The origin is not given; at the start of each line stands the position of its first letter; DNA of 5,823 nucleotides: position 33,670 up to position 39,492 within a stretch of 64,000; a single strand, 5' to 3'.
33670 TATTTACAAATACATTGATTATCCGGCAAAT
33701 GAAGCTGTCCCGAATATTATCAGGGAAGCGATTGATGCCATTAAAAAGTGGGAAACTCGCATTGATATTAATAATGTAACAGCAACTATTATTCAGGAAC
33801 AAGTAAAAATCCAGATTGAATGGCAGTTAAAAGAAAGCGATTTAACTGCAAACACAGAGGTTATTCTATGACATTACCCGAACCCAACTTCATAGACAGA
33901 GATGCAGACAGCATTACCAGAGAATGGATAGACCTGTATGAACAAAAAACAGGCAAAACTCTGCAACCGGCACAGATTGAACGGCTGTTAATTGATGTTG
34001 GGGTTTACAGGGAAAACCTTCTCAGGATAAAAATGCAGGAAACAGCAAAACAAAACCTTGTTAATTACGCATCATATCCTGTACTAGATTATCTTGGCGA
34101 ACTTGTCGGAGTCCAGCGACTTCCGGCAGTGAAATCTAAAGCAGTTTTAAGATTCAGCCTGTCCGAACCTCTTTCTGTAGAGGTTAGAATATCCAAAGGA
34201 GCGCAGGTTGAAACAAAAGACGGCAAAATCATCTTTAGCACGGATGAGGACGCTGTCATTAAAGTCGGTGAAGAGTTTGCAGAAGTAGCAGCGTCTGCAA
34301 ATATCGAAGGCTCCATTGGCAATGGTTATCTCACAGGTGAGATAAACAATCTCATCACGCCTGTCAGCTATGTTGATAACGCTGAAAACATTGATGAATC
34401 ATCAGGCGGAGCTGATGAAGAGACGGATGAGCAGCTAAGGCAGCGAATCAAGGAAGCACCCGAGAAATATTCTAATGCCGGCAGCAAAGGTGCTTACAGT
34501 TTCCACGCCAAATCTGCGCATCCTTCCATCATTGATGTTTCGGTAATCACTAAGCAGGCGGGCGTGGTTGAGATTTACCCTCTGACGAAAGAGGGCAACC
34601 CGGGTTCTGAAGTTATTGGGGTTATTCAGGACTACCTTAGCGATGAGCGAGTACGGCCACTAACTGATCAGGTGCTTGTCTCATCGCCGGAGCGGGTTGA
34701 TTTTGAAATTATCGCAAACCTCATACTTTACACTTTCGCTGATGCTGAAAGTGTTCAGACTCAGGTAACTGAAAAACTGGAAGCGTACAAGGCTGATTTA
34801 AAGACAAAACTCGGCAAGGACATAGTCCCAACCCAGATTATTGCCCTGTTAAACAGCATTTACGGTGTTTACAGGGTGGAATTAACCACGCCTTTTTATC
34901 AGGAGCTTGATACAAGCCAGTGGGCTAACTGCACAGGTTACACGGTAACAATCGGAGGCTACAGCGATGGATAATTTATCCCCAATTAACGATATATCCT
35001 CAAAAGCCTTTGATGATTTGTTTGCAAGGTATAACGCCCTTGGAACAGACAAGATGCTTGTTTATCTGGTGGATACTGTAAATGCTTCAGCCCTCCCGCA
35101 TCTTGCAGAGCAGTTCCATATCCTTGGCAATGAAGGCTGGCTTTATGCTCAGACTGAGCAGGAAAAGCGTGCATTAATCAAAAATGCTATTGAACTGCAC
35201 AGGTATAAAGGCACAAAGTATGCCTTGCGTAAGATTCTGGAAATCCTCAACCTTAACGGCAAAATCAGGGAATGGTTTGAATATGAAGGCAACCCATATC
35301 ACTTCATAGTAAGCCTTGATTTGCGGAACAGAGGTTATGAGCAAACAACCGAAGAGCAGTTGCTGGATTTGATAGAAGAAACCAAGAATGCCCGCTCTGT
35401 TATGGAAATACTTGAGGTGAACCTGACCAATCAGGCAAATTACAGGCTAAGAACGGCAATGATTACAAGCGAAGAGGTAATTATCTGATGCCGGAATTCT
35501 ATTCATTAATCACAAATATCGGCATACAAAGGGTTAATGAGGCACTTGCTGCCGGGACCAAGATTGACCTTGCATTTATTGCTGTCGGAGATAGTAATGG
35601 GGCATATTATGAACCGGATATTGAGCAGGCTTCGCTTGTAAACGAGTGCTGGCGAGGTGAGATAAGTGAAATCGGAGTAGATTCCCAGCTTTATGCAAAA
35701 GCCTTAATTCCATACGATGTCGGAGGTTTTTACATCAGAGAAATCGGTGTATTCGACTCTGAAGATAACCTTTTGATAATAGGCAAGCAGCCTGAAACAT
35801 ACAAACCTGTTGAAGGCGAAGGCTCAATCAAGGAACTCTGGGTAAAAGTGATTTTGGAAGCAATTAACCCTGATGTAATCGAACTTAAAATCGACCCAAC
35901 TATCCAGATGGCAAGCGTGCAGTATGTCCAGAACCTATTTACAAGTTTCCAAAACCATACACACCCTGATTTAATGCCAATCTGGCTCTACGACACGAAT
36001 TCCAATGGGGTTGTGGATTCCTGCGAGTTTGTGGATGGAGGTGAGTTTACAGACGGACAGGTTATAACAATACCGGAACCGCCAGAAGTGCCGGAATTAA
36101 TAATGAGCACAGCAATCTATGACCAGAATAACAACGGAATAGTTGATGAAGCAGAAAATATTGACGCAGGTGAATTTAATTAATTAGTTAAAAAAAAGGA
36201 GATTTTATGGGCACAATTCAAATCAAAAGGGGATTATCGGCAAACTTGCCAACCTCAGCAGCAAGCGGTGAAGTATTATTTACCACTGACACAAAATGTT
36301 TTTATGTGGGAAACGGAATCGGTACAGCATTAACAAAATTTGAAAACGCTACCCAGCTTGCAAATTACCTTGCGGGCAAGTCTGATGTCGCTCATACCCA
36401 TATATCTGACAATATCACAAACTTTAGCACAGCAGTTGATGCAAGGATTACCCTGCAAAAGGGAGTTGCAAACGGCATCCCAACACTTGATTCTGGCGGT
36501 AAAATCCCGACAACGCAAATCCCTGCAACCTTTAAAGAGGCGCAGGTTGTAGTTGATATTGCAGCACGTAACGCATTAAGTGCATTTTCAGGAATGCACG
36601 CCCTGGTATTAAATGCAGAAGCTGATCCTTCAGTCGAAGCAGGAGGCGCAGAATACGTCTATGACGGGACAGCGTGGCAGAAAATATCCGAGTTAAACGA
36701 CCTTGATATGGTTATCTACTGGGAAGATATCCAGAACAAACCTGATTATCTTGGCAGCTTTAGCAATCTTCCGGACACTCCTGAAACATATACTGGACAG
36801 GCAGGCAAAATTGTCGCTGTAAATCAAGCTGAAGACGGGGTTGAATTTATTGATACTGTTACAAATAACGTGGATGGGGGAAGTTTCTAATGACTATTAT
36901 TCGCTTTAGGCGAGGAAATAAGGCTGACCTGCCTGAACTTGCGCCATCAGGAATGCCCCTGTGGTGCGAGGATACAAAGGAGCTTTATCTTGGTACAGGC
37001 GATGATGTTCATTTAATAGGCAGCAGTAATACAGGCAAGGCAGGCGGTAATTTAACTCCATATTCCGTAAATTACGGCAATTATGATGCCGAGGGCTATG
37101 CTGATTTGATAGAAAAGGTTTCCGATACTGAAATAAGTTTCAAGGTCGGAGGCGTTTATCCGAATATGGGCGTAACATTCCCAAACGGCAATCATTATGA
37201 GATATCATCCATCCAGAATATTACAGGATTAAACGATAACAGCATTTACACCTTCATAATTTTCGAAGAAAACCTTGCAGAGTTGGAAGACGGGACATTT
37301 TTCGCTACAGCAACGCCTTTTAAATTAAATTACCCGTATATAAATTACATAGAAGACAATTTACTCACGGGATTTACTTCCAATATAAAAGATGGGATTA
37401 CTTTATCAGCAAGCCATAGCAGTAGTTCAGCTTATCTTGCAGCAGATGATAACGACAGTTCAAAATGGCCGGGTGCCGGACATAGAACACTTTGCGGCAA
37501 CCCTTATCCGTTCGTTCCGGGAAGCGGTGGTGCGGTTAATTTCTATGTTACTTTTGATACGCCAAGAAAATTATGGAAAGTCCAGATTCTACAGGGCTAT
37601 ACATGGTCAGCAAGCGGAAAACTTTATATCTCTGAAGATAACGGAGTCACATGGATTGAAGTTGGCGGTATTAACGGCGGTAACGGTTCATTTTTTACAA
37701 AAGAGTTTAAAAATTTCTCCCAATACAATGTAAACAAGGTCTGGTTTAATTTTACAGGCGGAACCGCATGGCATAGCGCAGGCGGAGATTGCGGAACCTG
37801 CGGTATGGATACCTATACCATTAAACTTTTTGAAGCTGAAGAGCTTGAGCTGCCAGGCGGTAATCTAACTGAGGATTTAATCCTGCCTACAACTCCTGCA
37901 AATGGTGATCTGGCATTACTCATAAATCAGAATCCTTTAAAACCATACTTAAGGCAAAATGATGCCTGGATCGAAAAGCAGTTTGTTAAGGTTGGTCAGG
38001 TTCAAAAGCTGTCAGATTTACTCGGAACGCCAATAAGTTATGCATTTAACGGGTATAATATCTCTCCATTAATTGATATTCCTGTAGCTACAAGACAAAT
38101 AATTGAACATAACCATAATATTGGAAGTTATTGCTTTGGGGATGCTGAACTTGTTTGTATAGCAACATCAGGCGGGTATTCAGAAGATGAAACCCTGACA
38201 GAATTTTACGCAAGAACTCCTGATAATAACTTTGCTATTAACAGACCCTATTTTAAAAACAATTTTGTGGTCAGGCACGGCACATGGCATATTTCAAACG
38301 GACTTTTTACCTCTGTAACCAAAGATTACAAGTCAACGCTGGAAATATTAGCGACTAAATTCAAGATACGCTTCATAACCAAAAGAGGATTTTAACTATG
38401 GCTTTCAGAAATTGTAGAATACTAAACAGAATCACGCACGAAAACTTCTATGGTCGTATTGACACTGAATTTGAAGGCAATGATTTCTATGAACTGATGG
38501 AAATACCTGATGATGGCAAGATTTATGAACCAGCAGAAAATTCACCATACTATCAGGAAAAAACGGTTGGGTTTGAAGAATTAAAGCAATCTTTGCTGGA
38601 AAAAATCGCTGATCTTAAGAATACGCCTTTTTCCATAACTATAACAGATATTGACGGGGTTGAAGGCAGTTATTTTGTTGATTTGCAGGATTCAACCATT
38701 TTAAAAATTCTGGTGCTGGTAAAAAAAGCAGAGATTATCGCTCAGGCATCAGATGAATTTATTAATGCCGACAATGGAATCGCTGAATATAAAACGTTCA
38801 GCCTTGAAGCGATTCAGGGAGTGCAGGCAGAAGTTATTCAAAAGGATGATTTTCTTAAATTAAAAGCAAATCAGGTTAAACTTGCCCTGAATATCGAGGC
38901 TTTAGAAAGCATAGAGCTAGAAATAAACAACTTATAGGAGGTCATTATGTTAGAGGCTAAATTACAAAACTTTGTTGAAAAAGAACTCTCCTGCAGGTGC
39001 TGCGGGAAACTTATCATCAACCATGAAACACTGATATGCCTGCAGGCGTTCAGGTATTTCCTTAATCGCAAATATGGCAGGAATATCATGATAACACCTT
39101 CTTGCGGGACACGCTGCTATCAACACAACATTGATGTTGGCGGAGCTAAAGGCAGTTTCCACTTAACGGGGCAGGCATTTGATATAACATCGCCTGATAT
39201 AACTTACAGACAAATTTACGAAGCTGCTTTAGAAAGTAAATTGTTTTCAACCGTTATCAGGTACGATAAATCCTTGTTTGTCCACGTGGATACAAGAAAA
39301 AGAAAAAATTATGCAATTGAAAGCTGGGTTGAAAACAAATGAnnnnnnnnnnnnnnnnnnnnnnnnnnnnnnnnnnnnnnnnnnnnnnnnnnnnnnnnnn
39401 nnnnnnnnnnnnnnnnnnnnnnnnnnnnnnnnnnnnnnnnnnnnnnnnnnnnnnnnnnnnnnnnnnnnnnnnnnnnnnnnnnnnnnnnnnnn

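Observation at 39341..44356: Terminator-bounded small-gene cassettes headed by a conserved promoter-like leader, shared between two different prophages (prophage 1 copy set)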

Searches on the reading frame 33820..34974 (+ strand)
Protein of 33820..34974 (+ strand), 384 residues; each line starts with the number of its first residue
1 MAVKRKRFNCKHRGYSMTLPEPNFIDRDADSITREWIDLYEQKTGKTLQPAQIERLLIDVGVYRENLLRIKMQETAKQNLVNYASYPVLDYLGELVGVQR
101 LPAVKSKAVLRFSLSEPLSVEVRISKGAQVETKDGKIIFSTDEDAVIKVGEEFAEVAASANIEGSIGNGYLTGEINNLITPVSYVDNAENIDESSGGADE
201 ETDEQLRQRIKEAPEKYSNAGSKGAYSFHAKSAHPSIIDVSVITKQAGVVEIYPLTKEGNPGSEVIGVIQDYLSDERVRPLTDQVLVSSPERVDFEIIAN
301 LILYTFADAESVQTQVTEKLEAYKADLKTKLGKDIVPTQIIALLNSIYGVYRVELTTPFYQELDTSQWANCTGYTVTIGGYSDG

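Call 63: search_protein_families(library=phrogs, max_evalue=0.001, proteins=[window:33820-34974:+])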
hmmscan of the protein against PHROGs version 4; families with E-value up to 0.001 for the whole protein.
window:33820-34974:+ (384 aa): 6 families
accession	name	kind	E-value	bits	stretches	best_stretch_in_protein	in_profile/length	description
phrog_6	-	tail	7.3e-81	273.4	1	17-381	59-408/548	baseplate wedge subunit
phrog_4226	-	tail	8.3e-53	180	1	197-382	41-227/228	baseplate protein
phrog_21670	-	unknown function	2e-45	155.2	1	17-158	1-141/152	-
phrog_1608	-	tail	5.1e-16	59.7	1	196-358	3-169/192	tail protein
phrog_219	-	tail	0.00013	21.7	1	164-329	254-430/598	baseplate wedge subunit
phrog_14699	-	unknown function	0.00019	22.3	1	329-382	5-58/59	-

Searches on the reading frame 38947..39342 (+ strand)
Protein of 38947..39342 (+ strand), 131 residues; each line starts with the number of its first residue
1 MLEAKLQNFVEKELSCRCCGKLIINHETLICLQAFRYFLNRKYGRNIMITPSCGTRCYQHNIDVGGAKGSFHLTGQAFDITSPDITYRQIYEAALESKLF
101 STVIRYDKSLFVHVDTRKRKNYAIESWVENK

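Call 7: search_protein_families(library=pfam, max_evalue=0.01, proteins=[window:38947-39342:+])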
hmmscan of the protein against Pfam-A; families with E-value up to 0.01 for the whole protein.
window:38947-39342:+ (131 aa): 2 families
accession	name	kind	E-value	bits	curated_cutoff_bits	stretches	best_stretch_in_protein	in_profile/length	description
PF08291.16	Peptidase_M15_3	-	9.3e-14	51.9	23.2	1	9-115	3-108/108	Peptidase M15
PF05951.18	Peptidase_M15_2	-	5.2e-06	26.7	27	1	64-117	94-148/153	Bacterial protein of unknown function (DUF882)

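Call 8: search_protein_families(library=phrogs, max_evalue=0.01, proteins=[window:38947-39342:+])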
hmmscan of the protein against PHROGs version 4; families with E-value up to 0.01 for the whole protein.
window:38947-39342:+ (131 aa): 3 families
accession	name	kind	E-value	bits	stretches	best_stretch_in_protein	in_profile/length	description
phrog_894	-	lysis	3.9e-21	76.5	1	6-123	47-167/389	endolysin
phrog_17373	-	other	1.9e-15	58.2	1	4-117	17-123/224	peptidase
phrog_25247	-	other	0.0072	16.4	1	54-122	444-509/520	peptidase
